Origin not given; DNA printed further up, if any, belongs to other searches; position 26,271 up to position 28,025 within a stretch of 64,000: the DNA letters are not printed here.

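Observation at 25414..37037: Tight operon: giant NAD-GDH, oversized Orn/Lys-type decarboxylase, ATP-grasp ligase and Ntn/C45 acyltransferase-hydrolase, with a divergent LysR regulator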

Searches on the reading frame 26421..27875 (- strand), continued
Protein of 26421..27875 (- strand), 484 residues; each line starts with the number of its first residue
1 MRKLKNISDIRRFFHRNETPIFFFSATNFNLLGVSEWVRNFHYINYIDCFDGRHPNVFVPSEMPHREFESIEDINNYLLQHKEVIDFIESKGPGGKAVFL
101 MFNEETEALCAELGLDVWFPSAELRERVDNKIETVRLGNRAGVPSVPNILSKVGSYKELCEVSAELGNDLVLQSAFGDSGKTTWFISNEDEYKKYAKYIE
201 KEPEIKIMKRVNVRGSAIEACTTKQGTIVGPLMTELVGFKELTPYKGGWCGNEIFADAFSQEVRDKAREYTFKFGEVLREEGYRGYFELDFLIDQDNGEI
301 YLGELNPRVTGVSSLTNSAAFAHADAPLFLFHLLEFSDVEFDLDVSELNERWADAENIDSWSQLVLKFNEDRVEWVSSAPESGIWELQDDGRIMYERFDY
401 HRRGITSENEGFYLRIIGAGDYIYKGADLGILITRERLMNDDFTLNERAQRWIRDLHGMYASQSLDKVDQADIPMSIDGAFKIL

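Call 51: fold_search(model_id=the predicted structure, library=pdb)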
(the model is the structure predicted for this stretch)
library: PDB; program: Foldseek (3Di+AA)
matches with E <= 10: 1072; with E <= 0.001: 599
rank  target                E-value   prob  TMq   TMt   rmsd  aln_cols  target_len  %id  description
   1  3tw6_B                3.3e-16  1.00  0.57  0.28   6.6       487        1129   15  Structure of Rhizobium etli pyruvate carboxylase T882A with the allosteric activator, acetyl coenzyme-A (released 2011-10-19)
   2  8zuy_A                4.4e-16  1.00  0.61  0.45   6.4       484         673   14  Structure of M695D-hPCC (released 2025-11-19)
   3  7wtb_A                1.1e-15  1.00  0.56  0.27   6.2       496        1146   15  Cryo-EM structure of human pyruvate carboxylase with acetyl-CoA (released 2022-11-09)
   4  7wtb_B                1.5e-15  1.00  0.56  0.26   6.9       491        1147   14  Cryo-EM structure of human pyruvate carboxylase with acetyl-CoA (released 2022-11-09)
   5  9yx2_T                2.4e-15  1.00  0.60  0.61   5.8       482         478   14  Structure of the long chain acyl-CoA carboxylase complex from Mycobacterium smegmatis with ATP, bicarbonate, and propi (released 2025-11-26)
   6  9yx2_B                2.6e-15  1.00  0.59  0.59   6.1       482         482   14  Structure of the long chain acyl-CoA carboxylase complex from Mycobacterium smegmatis with ATP, bicarbonate, and propi (released 2025-11-26)
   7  2v58_A                4.6e-15  1.00  0.57  0.61   7.0       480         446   15  CRYSTAL STRUCTURE OF BIOTIN CARBOXYLASE FROM E.COLI IN COMPLEX WITH POTENT INHIBITOR 1 (released 2009-01-13)
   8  7kct_A                5.5e-15  1.00  0.57  0.60   6.8       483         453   14  Crystal Structure of the Hydrogenobacter thermophilus 2-Oxoglutarate Carboxylase (OGC) Biotin Carboxylase (BC) Domain  (released 2021-01-27)
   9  3tw6_C                5.8e-15  1.00  0.57  0.29   6.2       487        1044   15  Structure of Rhizobium etli pyruvate carboxylase T882A with the allosteric activator, acetyl coenzyme-A (released 2011-10-19)
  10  9yx2_A                5.8e-15  1.00  0.55  0.47   6.3       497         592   14  Structure of the long chain acyl-CoA carboxylase complex from Mycobacterium smegmatis with ATP, bicarbonate, and propi (released 2025-11-26)
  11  3jzi_B                7.7e-15  1.00  0.56  0.60   7.0       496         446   14  Crystal structure of biotin carboxylase from E. Coli in complex with benzimidazole series (released 2009-11-03)
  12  2j9g_A                8.1e-15  1.00  0.59  0.64   5.5       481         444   14  Crystal structure of Biotin carboxylase from E. coli in complex with AMPPNP and ADP (released 2008-09-09)
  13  4mv4                  8.1e-15  1.00  0.56  0.61   6.1       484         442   15  Crystal Structure of Biotin Carboxylase from Haemophilus influenzae in Complex with AMPPCP and Mg2 (released 2015-01-14)
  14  2gpw_A                8.1e-15  1.00  0.52  0.56   7.3       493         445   13  Crystal Structure of the Biotin Carboxylase Subunit, F363A Mutant, of Acetyl-CoA Carboxylase from Escherichia coli. (released 2006-07-04)
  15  8zux_A                8.6e-15  1.00  0.61  0.51   6.4       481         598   14  Structure of G668R-hPCC (released 2025-11-19)
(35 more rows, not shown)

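Call 53: search_protein_families(library=pfam, proteins=[L007:12534-12983:-, L045:3938-4528:+, L065:12650-13303:+, L064:18769-19773:+, L058:18926-19549:-, L036:14019-14786:+, L049:16618-18012:-], max_evalue=0.001)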
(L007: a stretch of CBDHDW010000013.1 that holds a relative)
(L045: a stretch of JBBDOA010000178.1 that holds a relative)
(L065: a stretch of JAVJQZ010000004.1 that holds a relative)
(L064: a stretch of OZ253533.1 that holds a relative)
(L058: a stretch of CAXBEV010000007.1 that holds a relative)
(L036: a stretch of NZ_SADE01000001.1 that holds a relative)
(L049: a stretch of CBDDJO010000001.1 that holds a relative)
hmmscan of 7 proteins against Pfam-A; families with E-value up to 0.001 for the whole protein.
L007:12534-12983:- (149 aa): 0 families

L045:3938-4528:+ (196 aa): 1 family
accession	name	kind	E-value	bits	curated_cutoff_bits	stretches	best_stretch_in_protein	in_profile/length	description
PF00903.31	Glyoxalase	-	7.9e-12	46.1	20.6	1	33-147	7-120/121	Glyoxalase/Bleomycin resistance protein/Dioxygenase superfamily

L065:12650-13303:+ (217 aa): 0 families

L064:18769-19773:+ (334 aa): 1 family
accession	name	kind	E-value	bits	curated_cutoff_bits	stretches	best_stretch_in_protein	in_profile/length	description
PF05681.19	Fumerase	-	1.5e-67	228.2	25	1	23-295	3-269/270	Fumarate hydratase (Fumerase)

L058:18926-19549:- (207 aa): 1 family
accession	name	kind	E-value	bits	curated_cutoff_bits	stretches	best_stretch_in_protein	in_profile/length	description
PF03458.18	Gly_transporter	-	1.5e-41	140.6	23.5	2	7-80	2-77/78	Glycine transporter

L036:14019-14786:+ (255 aa): 4 families
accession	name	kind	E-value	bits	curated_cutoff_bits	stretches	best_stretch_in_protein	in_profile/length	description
PF13561.12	adh_short_C2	-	6.5e-54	183.4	27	1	23-254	6-235/236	Enoyl-(Acyl carrier protein) reductase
PF00106.31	adh_short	-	1e-50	172.4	26.6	1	14-200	1-187/195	short chain dehydrogenase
PF08659.16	KR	-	1.2e-13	51.8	22.6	1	16-175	3-162/180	KR domain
PF01370.27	Epimerase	-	5.7e-06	26.4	20.9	1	16-88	1-67/240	NAD dependent epimerase/dehydratase family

L049:16618-18012:- (464 aa): 2 families
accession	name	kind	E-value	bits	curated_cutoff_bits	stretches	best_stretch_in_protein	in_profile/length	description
PF03313.21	SDH_alpha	-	9.4e-88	294.7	26.4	1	194-458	3-260/260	Serine dehydratase alpha chain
PF03315.21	SDH_beta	-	1.2e-52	178.8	26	1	8-161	1-154/155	Serine dehydratase beta chain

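Call 56: search_solved_structures(query=A1, max_evalue=0.01, show_alignments=2)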
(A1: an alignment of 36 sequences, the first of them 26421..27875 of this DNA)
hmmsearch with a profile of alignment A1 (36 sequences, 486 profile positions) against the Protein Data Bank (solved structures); distinct sequences matched with E-value up to 0.01: 21.
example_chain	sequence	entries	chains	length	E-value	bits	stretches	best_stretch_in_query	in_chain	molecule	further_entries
7kct_A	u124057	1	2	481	4.3e-07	31.9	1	95-236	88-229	2-oxoglutarate carboxylase small subunit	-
7kbl_A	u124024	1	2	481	4.3e-07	31.9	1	95-236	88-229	2-oxoglutarate carboxylase small subunit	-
3tw6_A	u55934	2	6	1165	6.9e-07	31.3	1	99-317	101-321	Pyruvate carboxylase protein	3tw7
2qf7_A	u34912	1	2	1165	6.9e-07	31.3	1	99-317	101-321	Pyruvate carboxylase protein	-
7kc7_A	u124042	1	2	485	8.5e-07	31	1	95-211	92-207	2-oxoglutarate carboxylase small subunit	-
1ulz_A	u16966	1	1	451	1.4e-06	30.2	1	98-309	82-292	pyruvate carboxylase n-terminal domain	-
3ouu_A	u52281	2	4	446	8e-06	27.8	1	99-236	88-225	Biotin carboxylase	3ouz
7wta_A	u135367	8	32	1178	8.5e-06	27.7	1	104-193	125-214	Pyruvate carboxylase, mitochondrial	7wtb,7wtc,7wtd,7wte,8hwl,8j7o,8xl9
8f41_I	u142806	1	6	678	9.9e-06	27.4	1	107-197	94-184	3-methylcrotonyl-CoA carboxylase, alpha-subunit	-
8f3d_H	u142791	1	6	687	1e-05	27.4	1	107-197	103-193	3-methylcrotonyl-CoA carboxylase alpha-subunit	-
8sgx_S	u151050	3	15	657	1.6e-05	26.7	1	84-199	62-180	propionyl-CoA carboxylase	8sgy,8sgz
9eb7_A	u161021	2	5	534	4.7e-05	25.2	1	99-204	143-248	Biotin carboxylase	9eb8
9kkm_A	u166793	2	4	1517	8.2e-05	24.4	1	98-318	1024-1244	Acetyl-CoA carboxylase multifunctional enzyme AccADCB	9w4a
4mv1_A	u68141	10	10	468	0.00022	23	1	108-311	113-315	Biotin carboxylase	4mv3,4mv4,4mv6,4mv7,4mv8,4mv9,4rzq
8rth_A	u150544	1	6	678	0.00055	21.7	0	110-199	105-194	3-methylcrotonyl-CoA carboxylase, putative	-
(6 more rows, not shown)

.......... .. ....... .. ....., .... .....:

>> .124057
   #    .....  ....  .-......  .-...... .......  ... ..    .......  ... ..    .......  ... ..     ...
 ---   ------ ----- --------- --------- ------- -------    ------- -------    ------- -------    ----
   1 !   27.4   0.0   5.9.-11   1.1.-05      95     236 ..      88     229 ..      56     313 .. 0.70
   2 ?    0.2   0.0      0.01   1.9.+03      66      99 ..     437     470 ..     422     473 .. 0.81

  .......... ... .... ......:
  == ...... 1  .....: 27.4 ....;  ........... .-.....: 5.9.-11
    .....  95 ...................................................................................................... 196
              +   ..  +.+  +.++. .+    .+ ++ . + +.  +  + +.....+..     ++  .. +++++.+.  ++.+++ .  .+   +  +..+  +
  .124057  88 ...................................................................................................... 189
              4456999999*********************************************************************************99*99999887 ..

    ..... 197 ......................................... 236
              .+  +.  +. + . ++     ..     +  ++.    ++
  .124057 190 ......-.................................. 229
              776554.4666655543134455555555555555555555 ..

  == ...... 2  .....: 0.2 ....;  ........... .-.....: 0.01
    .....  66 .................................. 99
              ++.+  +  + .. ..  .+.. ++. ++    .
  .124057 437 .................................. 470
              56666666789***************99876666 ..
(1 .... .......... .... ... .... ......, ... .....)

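Call 62: search_protein_families(library=pfam, proteins=[L067:3059-4195:+, L067:4525-5211:+, L067:5356-6672:+, L067:6696-7199:+, L067:12610-13419:+, L067:14792-16732:+, L067:16776-17903:+, L028:3169-4284:+, L028:5585-7700:+, L028:12916-14043:-], max_evalue=0.00001)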
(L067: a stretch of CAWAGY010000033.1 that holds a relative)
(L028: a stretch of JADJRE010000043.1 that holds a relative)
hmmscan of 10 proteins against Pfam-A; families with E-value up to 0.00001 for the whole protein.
L067:3059-4195:+ (378 aa): 2 families
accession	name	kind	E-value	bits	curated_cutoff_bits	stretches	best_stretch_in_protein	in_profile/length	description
PF00005.33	ABC_tran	-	4.9e-34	118.3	25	1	35-178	1-136/137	ABC transporter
PF08402.16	TOBE_2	-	8.1e-15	55.1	21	1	296-373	1-76/76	TOBE domain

L067:4525-5211:+ (228 aa): 3 families
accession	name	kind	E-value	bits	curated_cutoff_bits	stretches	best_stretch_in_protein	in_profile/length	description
PF13416.11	SBP_bac_8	-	4.7e-36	125.5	27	1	33-205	70-246/279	Bacterial extracellular solute-binding protein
PF01547.30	SBP_bac_1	-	2.4e-07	31.5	26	1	33-206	92-304/307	Bacterial extracellular solute-binding protein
PF13343.11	SBP_bac_6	-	6e-06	26.3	24.6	1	51-202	62-202/245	Bacterial extracellular solute-binding protein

L067:5356-6672:+ (438 aa): 1 family
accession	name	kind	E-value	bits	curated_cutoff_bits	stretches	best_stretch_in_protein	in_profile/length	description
PF00528.27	BPD_transp_1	-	5.4e-12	46.3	26.4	1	237-422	3-174/184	Binding-protein-dependent transport system inner membrane component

L067:6696-7199:+ (167 aa): 0 families

L067:12610-13419:+ (269 aa): 4 families
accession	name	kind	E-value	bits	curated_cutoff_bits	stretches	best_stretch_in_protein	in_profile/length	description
PF01738.24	DLH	-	2.2e-47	161.9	21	1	42-266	1-216/217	Dienelactone hydrolase family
PF12146.15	Hydrolase_4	-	8.9e-10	38.7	27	0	75-172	23-111/239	Serine aminopeptidase, S33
PF00326.27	Peptidase_S9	-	2.1e-09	37.7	22.6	0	178-236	138-196/213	Prolyl oligopeptidase family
PF12740.14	PETase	-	1.4e-06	28.3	28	1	78-239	76-223/263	PET hydrolase-like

L067:14792-16732:+ (646 aa): 2 families
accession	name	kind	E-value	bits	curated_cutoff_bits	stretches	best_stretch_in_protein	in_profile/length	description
PF00501.34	AMP-binding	-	1.3e-74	251.7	29.9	1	140-501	8-384/384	AMP-binding enzyme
PF13193.12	AMP-binding_C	-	2.1e-25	89.9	24.5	1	549-626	2-76/76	AMP-binding enzyme C-terminal domain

L067:16776-17903:+ (375 aa): 4 families
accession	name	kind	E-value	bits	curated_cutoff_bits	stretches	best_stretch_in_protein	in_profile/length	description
PF00441.29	Acyl-CoA_dh_1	-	3.2e-52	177.1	22.4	1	227-375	1-149/150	Acyl-CoA dehydrogenase, C-terminal domain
PF02771.21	Acyl-CoA_dh_N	-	1.4e-42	145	22.9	1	4-116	1-113/113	Acyl-CoA dehydrogenase, N-terminal domain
PF08028.16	Acyl-CoA_dh_2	-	1.5e-31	109.9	22.7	1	242-364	1-133/134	Acyl-CoA dehydrogenase, C-terminal domain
PF02770.24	Acyl-CoA_dh_M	-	1.5e-24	86.4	33.3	1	120-215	1-97/97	Acyl-CoA dehydrogenase, middle domain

L028:3169-4284:+ (371 aa): 3 families
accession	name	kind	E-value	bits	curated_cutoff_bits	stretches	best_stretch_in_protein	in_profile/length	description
PF00005.33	ABC_tran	-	3.1e-36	125.4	25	1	31-172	2-136/137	ABC transporter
PF08402.16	TOBE_2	-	1.2e-15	57.8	21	1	289-366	1-76/76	TOBE domain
PF03459.23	TOBE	-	4.4e-08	33.7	22.3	0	305-364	3-63/64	TOBE domain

L028:5585-7700:+ (705 aa): 0 families

L028:12916-14043:- (375 aa): 2 families
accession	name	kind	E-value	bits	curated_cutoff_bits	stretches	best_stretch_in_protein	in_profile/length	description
PF02371.22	Transposase_20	-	7.1e-20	71.6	21.3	1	240-297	2-59/87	Transposase IS116/IS110/IS902 family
PF01548.23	DEDD_Tnp_IS110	-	2e-14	54.1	29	1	34-170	1-149/155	Transposase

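Call 79: get_annotated_region(hit=H4, flank=10000)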
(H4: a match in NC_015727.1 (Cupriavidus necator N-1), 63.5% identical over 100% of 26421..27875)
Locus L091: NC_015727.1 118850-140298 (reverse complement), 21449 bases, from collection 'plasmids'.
description: Cupriavidus necator N-1 plasmid pBB1, complete sequence
organism: Cupriavidus necator N-1 (NCBI taxid 1042878)
taxonomy: Bacteria; Pseudomonadota; Betaproteobacteria; Burkholderiales; Burkholderiaceae; Cupriavidus; Cupriavidus necator; Cupriavidus necator N-1
host: -; source: soil; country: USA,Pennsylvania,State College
typing (MOB-suite, as given by PLSDB): conjugative; replicon rep_cluster_2238; relaxase MOBP; mating-pair formation MPF_T
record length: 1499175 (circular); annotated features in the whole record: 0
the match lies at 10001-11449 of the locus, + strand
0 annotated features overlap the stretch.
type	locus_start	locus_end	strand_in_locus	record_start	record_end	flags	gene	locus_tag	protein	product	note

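Call 80: get_annotated_region(hit=H10, flank=10000)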
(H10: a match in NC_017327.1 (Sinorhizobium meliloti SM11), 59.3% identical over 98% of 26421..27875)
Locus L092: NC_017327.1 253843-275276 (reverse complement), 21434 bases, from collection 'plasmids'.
description: Sinorhizobium meliloti SM11 plasmid pSmeSM11c, complete sequence
organism: Sinorhizobium meliloti SM11 (NCBI taxid 707241)
taxonomy: Bacteria; Pseudomonadota; Alphaproteobacteria; Hyphomicrobiales; Rhizobiaceae; Sinorhizobium; Sinorhizobium meliloti; Sinorhizobium meliloti SM11
host: -; source: -; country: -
typing (MOB-suite, as given by PLSDB): conjugative; relaxase MOBP,MOBQ; mating-pair formation MPF_T
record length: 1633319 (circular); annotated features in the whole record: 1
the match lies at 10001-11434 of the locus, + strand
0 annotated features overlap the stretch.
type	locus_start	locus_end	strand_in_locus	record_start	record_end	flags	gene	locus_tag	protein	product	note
